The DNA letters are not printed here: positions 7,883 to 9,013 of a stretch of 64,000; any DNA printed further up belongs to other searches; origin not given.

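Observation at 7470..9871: Translationally coupled operon (membrane protein, TrmH-family RNA methyltransferase, Arr) beside a VanY-like peptidase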

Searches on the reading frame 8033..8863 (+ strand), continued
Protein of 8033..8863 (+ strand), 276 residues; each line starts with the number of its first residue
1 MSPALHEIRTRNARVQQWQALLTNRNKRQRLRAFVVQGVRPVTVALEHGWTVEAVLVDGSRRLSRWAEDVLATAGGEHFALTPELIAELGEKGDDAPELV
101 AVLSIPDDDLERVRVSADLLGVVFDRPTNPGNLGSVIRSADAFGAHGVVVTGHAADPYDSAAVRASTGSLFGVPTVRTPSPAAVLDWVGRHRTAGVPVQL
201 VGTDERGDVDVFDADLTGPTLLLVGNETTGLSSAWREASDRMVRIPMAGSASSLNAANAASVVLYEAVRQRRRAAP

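Call 6: search_solved_structures(query=window:8033-8863:+, max_evalue=0.001, show_alignments=2)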
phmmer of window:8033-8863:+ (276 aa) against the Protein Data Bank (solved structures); distinct sequences matched with E-value up to 0.001: 36.
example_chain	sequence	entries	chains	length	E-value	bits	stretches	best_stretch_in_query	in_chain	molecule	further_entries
1x7o_A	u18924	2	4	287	2.1e-113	381.1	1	2-272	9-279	rRNA methyltransferase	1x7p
1ipa_A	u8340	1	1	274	4.3e-37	131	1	9-271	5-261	RNA 2'-O-RIBOSE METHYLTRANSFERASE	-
5kzk_A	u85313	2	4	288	1.1e-32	116.5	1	17-269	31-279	Probable RNA methyltransferase, TrmH family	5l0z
4x3l_A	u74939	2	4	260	3.6e-29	105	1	11-276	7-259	RNA 2'-O ribose methyltransferase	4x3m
9h1k_A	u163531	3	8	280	6.9e-29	104.1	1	11-276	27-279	23S rRNA methyltransferase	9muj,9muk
7qiu_A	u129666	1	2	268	3.3e-23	85.5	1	10-266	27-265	rRNA methylase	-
1gz0_A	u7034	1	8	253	3e-21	79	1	109-271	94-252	HYPOTHETICAL TRNA/RRNA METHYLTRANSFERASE YJFH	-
7edc_A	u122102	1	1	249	7.3e-15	58.1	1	121-274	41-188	tRNA (guanosine(18)-2'-O)-methyltransferase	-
1zjr_A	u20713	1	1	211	4e-12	49.1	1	122-273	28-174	tRNA (Guanosine-2'-O-)-methyltransferase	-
9hcc_x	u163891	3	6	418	2.2e-11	46.7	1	121-178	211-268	rRNA methyltransferase 3, mitochondrial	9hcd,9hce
3gyq_A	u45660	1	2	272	2.9e-11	46.3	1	31-270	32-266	rRNA (adenosine-2'-O-)-methyltransferase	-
2i6d_A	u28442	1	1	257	3.6e-11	46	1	99-266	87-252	RNA methyltransferase, TrmH family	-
3nk6_A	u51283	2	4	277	6.1e-11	45.2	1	122-268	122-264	23S rRNA methyltransferase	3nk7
7oi6_z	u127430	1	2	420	7.4e-11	45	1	120-177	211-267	rRNA methyltransferase 3, mitochondrial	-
1v2x_A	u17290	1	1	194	7.7e-11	44.9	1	120-274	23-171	tRNA (Gm18) methyltransferase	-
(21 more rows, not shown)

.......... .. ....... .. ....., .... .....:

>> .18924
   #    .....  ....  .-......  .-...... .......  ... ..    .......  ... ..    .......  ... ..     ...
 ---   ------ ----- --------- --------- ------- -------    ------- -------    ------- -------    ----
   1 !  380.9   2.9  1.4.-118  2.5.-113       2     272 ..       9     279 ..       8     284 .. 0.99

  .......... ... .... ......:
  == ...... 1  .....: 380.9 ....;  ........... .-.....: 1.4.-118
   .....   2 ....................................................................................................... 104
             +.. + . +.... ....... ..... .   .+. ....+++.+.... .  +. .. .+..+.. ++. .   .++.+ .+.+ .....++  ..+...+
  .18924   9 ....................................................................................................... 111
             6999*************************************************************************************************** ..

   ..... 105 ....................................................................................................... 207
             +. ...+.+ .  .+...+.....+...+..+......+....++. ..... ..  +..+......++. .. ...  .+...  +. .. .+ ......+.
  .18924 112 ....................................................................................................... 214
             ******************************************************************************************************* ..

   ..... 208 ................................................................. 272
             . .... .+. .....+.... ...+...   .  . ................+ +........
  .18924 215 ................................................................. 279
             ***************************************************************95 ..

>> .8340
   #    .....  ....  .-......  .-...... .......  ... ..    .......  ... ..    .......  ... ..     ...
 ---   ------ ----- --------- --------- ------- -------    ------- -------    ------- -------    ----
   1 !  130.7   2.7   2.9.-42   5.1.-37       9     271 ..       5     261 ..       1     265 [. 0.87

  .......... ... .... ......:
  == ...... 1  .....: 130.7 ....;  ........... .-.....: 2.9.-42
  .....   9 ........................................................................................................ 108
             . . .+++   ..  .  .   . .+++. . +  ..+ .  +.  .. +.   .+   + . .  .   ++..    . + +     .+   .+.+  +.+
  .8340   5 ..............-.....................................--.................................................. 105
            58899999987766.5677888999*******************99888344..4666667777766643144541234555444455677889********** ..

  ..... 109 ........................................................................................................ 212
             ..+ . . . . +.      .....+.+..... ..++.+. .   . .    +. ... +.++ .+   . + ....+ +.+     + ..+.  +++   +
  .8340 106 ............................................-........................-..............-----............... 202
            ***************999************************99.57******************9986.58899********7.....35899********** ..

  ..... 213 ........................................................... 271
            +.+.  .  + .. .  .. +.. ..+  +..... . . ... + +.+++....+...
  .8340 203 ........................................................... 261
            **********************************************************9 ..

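Call 8: find_encoding_contigs(protein=P0001, flank=10000, max_places=3)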
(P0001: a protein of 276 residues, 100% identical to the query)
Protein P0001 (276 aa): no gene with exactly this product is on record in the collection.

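Call 11: find_related_loci(query=A1, collection=genome_contigs, flank=6000)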
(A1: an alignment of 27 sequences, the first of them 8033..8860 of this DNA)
Query A1 (276 aa) in genome_contigs; peptide patterns used: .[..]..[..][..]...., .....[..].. (x = any residue, [..] = any of these).
599 stretches matched a pattern (row limit reached: there are more); 571 encode a relative of the query (tblastn E <= 1e-3); the best 80 are kept; 80 distinct loci.
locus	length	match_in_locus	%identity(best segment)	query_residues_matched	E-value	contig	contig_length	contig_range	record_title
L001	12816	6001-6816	75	1-273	2e-125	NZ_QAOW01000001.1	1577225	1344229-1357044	Rhodococcus sp. OK519 Ga0189762_101, whole genome shotgun sequence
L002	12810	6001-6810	74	1-271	8e-123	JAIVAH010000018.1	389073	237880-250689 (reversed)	Prescottella equi strain AcN21-7 AcN21-7_ctg0018, whole genome shotgun sequence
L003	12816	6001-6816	74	1-275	5e-121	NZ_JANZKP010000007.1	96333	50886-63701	Cellulomonas sp. RIT-PI-Y 7, whole genome shotgun sequence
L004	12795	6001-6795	69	7-271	2e-114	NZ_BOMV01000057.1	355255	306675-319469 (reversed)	Paractinoplanes rishiriensis strain NBRC 108556 sequence057, whole genome shotgun sequence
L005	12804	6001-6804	63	4-271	2e-113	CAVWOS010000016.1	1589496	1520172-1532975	MAG: uncultured Actinomycetota bacterium isolate MFD00822.bin.1.183 genome assembly, contig: contig_48132, whole genome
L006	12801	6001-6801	64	5-271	3e-113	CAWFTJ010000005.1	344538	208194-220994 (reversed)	MAG: Candidatus Melainabacteria bacterium isolate MFD09603.bin.1.256 genome assembly, contig: contig_28185, whole genome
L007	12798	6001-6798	65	8-271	6e-113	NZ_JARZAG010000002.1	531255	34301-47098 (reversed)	Kitasatospora sp. GAS204B Ga0573039_02, whole genome shotgun sequence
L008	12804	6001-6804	63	4-271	5e-113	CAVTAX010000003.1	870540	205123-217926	MAG: uncultured Actinomycetota bacterium isolate MFD02416.bin.3.134 genome assembly, contig: contig_4468, whole genome s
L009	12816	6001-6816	62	3-274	1e-112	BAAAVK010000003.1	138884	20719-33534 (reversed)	Streptomyces lactacystinicus JCM 10101 DNA, sequence003, whole genome shotgun sequence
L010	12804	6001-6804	69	1-268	3e-112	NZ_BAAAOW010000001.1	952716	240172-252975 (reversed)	Brachybacterium phenoliresistens strain JCM 15157 sequence01, whole genome shotgun sequence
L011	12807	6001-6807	62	3-271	8e-112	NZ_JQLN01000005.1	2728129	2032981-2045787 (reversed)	Kitasatospora mediocidica KCTC 9733 BS80DRAFT_unitig_8_quiver.5_C, whole genome shotgun sequence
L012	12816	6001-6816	61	3-274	6e-112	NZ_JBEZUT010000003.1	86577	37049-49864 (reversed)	Kitasatospora sp. NPDC036755 NPDC036755_150_E10.ctg-0003, whole genome shotgun sequence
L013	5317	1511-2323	68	4-274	4e-111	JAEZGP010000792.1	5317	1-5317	MAG: Actinomycetes bacterium isolate OH_CDB_107 k127_436746, whole genome shotgun sequence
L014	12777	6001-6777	68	8-266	1e-110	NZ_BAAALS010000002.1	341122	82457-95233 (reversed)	Luedemannella helvata strain JCM 13249 sequence002, whole genome shotgun sequence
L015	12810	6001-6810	63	2-271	2e-110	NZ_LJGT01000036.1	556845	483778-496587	Streptomyces abyssalis strain SCSIO 10390 scaffold5, whole genome shotgun sequence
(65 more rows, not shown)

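Call 13: find_encoding_contigs(protein=P0004, flank=8000, max_places=3)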
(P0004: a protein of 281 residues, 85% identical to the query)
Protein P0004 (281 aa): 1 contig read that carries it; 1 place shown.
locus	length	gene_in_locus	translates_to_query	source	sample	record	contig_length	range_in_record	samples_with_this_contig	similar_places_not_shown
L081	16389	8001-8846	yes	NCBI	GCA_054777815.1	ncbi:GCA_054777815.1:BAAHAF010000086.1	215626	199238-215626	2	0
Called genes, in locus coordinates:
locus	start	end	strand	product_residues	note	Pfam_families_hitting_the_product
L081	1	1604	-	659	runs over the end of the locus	PF08685:GON (weak), PF07679:I-set (faint), PF13927:Ig_3 (faint), PF10670:DUF4198 (faint)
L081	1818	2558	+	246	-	PF13489:Methyltransf_23, PF13847:Methyltransf_31, PF08241:Methyltransf_11, PF08242:Methyltransf_12, PF13649:Methyltransf_25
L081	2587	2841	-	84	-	-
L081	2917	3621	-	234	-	PF05050:Methyltransf_21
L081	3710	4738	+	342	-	PF00962:A_deaminase, PF19326:AMP_deaminase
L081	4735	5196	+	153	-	PF12120:Arr-ms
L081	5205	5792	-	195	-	PF02557:VanY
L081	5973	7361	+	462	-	-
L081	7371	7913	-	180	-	PF08719:NADAR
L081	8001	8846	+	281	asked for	PF22435:MRM3-like_sub_bind, PF22655:SpoU_sub_bind_like, PF00588:SpoU_methylase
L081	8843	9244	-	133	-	PF01042:Ribonuc_L-PSP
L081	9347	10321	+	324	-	PF08220:HTH_DeoR (faint), PF08279:HTH_11, PF19187:HTH_PafC (weak), PF13280:WYL, PF25583:WCX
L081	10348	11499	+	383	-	PF12006:DUF3500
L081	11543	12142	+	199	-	-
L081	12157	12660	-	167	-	PF04978:MST, PF12867:DinB_2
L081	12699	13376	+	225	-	PF00702:Hydrolase, PF13419:HAD_2, PF13242:Hydrolase_like (weak)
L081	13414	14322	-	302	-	PF23441:SDR, PF00106:adh_short, PF08659:KR, PF13561:adh_short_C2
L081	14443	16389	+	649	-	PF00069:Pkinase, PF07714:PK_Tyr_Ser-Thr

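Call 14: find_encoding_contigs(protein=P0002, flank=8000, max_places=5)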
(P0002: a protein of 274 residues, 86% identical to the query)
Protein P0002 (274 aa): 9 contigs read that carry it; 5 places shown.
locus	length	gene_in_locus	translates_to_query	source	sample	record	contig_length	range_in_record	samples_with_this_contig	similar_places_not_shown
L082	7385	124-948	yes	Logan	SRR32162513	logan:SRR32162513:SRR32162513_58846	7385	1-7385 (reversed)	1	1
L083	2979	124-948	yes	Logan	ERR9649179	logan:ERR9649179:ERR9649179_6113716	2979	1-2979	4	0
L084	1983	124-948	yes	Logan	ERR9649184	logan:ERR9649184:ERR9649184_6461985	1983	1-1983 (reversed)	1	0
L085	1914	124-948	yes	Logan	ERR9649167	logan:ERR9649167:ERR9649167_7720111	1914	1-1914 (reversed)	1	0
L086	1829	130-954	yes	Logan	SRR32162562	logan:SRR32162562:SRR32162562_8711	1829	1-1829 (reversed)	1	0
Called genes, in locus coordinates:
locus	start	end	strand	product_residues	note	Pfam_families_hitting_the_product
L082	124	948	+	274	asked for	PF22435:MRM3-like_sub_bind (weak), PF22655:SpoU_sub_bind_like, PF00588:SpoU_methylase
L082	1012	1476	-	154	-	-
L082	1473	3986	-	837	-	PF04879:Molybdop_Fe4S4, PF00384:Molybdopterin, PF01568:Molydop_binding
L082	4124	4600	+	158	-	PF01047:MarR, PF12802:MarR_2, PF13463:HTH_27 (weak), PF09339:HTH_IclR (weak)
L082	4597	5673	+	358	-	PF08240:ADH_N, PF16912:Glu_dehyd_C, PF00107:ADH_zinc_N (faint)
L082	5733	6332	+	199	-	-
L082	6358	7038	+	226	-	PF00702:Hydrolase, PF13419:HAD_2, PF13242:Hydrolase_like (weak)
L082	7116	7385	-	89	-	?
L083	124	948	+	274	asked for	PF22435:MRM3-like_sub_bind (weak), PF22655:SpoU_sub_bind_like, PF00588:SpoU_methylase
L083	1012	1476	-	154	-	-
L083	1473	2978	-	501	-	?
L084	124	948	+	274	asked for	PF22435:MRM3-like_sub_bind (weak), PF22655:SpoU_sub_bind_like, PF00588:SpoU_methylase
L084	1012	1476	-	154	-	-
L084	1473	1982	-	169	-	?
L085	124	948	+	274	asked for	PF22435:MRM3-like_sub_bind (weak), PF22655:SpoU_sub_bind_like, PF00588:SpoU_methylase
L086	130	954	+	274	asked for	PF22435:MRM3-like_sub_bind (weak), PF22655:SpoU_sub_bind_like, PF00588:SpoU_methylase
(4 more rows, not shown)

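Call 18: find_encoding_contigs(protein=P0003, flank=5000, max_places=3)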
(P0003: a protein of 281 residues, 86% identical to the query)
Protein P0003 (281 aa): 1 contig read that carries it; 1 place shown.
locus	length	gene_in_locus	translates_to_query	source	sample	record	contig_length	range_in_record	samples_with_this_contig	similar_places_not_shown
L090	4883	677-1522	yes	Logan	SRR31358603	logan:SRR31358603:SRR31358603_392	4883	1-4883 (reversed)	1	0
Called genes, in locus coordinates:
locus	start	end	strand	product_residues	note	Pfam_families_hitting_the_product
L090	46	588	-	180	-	PF08719:NADAR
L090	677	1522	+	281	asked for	PF22435:MRM3-like_sub_bind, PF22655:SpoU_sub_bind_like, PF00588:SpoU_methylase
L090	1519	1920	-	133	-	PF01042:Ribonuc_L-PSP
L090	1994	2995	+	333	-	PF19187:HTH_PafC (weak), PF08220:HTH_DeoR (faint), PF08279:HTH_11, PF13280:WYL, PF25583:WCX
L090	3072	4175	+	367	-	PF12006:DUF3500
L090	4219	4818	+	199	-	-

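Call 71: find_encoding_contigs(protein=P0135, flank=3000, max_places=3)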
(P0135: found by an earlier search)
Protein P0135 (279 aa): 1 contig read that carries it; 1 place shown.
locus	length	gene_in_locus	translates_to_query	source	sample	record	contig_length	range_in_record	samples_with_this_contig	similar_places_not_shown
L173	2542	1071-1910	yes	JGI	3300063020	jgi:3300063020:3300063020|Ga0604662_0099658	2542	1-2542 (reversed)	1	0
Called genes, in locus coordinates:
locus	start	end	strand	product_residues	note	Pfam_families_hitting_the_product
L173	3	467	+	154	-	?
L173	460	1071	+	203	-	-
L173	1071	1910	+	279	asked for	PF22435:MRM3-like_sub_bind, PF22655:SpoU_sub_bind_like, PF00588:SpoU_methylase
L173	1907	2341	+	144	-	PF12120:Arr-ms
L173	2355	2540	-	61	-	?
